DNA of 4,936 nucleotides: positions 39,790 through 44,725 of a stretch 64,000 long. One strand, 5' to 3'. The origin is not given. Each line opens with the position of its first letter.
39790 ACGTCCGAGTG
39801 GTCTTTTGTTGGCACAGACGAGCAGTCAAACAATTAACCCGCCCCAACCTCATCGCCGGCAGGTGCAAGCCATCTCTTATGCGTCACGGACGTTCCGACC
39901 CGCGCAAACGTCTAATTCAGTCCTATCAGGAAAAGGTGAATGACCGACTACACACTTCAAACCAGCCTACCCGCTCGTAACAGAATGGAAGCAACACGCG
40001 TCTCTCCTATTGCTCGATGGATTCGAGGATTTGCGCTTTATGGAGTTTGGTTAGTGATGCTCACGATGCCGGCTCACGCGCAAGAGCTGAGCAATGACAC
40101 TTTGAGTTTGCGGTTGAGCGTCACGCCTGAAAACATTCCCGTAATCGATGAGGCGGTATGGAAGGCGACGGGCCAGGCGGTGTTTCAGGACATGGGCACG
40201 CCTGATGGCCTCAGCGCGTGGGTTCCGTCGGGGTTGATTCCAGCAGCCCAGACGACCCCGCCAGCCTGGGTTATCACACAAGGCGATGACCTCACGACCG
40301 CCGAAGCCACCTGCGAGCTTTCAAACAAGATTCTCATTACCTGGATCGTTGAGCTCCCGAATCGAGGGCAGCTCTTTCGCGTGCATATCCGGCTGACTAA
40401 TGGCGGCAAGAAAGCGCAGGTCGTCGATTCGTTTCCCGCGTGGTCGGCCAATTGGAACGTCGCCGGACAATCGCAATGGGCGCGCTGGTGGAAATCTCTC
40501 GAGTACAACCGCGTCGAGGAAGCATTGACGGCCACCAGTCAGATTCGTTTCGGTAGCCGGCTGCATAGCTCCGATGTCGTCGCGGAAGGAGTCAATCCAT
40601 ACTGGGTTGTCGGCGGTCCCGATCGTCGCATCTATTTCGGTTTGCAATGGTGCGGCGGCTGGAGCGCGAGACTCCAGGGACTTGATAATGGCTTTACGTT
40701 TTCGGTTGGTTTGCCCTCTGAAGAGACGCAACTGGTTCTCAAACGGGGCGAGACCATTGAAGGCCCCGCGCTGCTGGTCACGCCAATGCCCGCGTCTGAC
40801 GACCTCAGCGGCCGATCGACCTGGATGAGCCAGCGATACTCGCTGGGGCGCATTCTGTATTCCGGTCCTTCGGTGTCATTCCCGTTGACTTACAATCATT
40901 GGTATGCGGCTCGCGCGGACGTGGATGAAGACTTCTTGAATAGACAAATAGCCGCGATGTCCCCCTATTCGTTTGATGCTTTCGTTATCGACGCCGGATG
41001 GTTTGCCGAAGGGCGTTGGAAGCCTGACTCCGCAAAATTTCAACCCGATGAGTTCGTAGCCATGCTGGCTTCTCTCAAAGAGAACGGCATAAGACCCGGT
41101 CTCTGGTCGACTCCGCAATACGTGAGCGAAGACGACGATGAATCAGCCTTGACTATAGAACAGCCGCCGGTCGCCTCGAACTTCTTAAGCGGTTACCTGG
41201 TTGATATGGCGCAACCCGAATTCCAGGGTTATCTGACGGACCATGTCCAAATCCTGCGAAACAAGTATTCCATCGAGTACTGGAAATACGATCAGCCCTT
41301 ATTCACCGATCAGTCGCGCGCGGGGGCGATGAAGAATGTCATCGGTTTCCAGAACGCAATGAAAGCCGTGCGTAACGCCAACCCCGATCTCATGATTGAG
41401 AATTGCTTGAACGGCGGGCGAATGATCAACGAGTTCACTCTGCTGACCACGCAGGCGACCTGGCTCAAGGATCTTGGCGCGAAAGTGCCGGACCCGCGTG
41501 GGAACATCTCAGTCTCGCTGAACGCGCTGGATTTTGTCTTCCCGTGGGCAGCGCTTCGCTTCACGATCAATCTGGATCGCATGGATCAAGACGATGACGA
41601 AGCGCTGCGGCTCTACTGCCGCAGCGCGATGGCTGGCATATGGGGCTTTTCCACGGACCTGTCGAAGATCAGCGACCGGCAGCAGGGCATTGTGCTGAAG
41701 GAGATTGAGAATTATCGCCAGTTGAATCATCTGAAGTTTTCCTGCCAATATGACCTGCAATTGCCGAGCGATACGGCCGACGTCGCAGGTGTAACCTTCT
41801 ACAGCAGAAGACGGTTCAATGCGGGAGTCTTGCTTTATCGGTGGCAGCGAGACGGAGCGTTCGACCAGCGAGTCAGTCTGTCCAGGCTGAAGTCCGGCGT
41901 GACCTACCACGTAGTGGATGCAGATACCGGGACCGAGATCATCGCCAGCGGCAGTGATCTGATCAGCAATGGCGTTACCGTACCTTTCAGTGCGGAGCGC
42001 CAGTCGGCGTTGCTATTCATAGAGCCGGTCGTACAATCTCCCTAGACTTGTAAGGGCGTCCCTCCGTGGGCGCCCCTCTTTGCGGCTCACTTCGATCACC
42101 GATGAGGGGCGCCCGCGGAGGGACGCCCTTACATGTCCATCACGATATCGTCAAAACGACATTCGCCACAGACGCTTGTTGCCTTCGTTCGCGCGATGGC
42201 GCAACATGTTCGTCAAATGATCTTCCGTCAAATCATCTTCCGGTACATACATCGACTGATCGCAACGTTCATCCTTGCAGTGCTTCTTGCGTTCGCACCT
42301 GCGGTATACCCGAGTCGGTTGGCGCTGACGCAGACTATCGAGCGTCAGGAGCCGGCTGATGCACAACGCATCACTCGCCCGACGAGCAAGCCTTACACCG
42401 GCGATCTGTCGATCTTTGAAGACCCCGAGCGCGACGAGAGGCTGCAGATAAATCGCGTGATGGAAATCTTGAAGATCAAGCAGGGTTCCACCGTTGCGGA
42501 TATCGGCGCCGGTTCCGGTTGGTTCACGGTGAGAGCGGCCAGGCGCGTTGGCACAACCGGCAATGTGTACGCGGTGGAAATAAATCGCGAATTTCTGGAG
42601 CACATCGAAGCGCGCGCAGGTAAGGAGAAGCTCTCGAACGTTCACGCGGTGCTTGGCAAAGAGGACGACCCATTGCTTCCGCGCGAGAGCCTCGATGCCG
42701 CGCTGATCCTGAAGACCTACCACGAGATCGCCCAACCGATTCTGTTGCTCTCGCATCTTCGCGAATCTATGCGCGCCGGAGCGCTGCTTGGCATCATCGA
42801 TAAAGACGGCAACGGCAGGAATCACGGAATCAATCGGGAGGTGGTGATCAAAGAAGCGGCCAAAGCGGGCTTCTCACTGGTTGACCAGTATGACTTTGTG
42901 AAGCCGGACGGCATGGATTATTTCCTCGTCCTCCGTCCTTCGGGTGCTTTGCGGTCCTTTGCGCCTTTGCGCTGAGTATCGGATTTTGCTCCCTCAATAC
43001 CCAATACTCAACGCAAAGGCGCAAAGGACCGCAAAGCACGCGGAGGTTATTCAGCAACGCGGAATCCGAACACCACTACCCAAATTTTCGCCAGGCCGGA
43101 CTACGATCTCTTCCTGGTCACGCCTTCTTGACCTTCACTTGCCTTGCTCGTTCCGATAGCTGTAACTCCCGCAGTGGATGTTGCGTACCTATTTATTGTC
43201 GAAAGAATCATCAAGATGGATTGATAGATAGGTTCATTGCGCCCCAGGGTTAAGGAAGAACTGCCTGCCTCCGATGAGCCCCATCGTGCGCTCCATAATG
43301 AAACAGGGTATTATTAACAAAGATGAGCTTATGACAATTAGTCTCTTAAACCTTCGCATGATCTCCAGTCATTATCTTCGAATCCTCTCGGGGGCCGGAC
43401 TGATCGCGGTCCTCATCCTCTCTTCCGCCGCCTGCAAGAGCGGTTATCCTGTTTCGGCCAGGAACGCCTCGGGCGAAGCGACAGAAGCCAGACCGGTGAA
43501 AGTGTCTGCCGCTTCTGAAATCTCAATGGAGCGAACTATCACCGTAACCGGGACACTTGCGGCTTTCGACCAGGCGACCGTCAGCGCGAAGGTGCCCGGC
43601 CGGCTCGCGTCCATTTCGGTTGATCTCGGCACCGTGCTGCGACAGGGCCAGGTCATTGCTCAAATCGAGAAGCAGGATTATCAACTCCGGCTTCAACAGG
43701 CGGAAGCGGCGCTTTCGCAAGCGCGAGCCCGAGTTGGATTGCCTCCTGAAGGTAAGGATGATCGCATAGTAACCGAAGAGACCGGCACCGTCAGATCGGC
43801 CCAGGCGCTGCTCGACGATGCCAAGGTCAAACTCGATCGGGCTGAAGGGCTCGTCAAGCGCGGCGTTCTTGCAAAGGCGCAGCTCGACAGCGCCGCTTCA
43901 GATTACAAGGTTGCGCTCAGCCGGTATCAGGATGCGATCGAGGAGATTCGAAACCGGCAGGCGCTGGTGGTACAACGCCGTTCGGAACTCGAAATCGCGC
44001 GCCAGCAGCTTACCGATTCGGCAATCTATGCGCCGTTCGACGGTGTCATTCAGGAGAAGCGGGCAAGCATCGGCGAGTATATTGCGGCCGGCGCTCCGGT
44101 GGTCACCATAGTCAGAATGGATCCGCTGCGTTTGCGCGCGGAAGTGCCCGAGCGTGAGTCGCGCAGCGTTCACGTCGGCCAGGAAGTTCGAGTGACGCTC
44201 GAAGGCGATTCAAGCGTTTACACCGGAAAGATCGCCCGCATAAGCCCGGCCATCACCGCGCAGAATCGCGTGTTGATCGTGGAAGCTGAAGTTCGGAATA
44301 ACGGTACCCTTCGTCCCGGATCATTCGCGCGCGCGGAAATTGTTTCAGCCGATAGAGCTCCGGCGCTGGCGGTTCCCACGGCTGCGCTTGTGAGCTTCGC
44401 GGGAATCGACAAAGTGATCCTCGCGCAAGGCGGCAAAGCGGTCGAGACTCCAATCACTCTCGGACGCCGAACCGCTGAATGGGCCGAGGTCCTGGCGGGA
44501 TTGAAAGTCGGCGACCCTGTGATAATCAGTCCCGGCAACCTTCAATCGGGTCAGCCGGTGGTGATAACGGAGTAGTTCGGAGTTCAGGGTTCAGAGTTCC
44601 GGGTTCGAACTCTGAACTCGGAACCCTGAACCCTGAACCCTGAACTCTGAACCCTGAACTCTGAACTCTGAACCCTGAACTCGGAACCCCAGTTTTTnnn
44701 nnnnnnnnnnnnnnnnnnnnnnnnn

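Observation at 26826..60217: Family-1 palindromic element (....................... core): at least five copies, one amplified internally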

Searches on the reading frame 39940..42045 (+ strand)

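Call 31: search_protein_families(library=pfam, proteins=[window:39940-42045:+], max_evalue=0.001)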
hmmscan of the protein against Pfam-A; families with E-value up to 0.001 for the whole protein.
window:39940-42045:+ (701 aa): 1 family
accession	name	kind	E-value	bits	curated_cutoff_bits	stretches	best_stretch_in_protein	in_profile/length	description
PF02065.24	Melibiase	-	9.2e-15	54.9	27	1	315-598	42-343/347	Melibiase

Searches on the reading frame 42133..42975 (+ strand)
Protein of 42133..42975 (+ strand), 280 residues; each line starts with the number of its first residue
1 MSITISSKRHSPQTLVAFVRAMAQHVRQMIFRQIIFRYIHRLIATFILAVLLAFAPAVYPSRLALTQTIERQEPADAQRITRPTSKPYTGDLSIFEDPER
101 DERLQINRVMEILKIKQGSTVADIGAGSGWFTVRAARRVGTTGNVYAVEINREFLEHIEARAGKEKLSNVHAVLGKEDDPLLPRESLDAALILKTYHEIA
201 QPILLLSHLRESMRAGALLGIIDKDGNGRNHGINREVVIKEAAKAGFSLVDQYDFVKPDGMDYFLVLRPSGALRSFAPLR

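Call 31: search_protein_families(library=pfam, proteins=[window:42133-42975:+], max_evalue=0.001)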
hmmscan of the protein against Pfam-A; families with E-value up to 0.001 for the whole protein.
window:42133-42975:+ (280 aa): 15 families
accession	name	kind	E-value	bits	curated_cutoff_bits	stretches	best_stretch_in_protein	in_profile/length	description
PF13649.12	Methyltransf_25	-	1.8e-09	38.6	27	1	121-203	1-81/97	Methyltransferase domain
PF13847.12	Methyltransf_31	-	5.5e-09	36.3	27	1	115-221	1-109/145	Methyltransferase domain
PF01135.25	PCMT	-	3e-08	34.1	20.3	1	107-175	63-131/210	Protein-L-isoaspartate(D-aspartate) O-methyltransferase (PCMT)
PF08242.18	Methyltransf_12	-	6.4e-08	33.7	30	1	123-219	2-98/98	Methyltransferase domain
PF08241.18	Methyltransf_11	-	1.6e-07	32.3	21.2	1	123-218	2-92/95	Methyltransferase domain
PF01209.24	Ubie_methyltran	-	2.3e-06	27.6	20.1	1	107-179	37-109/233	ubiE/COQ5 methyltransferase family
PF13489.12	Methyltransf_23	-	2.7e-05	24.4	27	1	108-220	12-115/164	Methyltransferase domain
PF02390.23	Methyltransf_4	-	3.1e-05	23.9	24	1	119-175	3-58/173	Putative methyltransferase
PF00398.26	RrnaAD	-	7.5e-05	22.4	24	1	105-165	18-76/263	Ribosomal RNA adenine dimethylase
PF08704.16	GCD14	-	0.00019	21.6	26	1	106-157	29-80/247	tRNA methyltransferase complex GCD14 subunit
PF01728.25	FtsJ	-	0.00021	21.7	24.1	1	106-155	12-58/181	FtsJ-like methyltransferase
PF02475.24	TRM5-TYW2_MTfase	-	0.00046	20.6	28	1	108-172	27-91/164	TRM5/TYW2 methyltransferase domain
PF13679.12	Methyltransf_32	-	0.00051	20.5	27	1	112-174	20-86/143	Methyltransferase domain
PF02353.26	CMAS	-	0.00051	19.9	27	1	105-172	50-115/273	Mycolic acid cyclopropane synthetase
PF01269.23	Fibrillarin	-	0.00094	18.8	27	0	107-188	61-140/227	Fibrillarin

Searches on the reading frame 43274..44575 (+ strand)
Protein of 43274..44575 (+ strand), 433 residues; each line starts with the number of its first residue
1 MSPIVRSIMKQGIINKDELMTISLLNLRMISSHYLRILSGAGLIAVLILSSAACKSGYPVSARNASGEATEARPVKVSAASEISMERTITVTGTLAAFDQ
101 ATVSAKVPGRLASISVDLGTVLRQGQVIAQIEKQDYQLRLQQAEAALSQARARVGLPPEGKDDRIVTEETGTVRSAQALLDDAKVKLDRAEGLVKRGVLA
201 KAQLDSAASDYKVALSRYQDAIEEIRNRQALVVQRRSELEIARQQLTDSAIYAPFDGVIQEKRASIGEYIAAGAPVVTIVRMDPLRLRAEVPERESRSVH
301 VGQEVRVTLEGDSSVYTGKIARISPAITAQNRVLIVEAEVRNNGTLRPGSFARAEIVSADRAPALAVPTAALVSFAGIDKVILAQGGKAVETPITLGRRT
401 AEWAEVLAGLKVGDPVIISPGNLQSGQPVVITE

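Call 13: find_encoding_contigs(protein=window:43274-44575:+, flank=2000, max_places=4)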
Protein window:43274-44575:+ (433 aa): 1 contig read that carries it; 1 place shown.
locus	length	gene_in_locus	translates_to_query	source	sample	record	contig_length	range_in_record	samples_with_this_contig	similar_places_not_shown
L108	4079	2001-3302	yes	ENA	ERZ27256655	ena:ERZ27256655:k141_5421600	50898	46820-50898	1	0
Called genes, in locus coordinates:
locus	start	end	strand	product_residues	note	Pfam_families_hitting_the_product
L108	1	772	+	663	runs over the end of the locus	PF02065:Melibiase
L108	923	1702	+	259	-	PF01135:PCMT, PF01209:Ubie_methyltran (weak), PF13847:Methyltransf_31, PF08241:Methyltransf_11 (weak), PF08242:Methyltransf_12, PF13649:Methyltransf_25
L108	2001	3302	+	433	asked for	PF25967:RND-MFP_C (faint), PF25917:BSH_RND, PF25973:BSH_CzcB, PF25881:HH_YBHG (weak), PF25954:Beta-barrel_RND_2, PF25989:YknX_C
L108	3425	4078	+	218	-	?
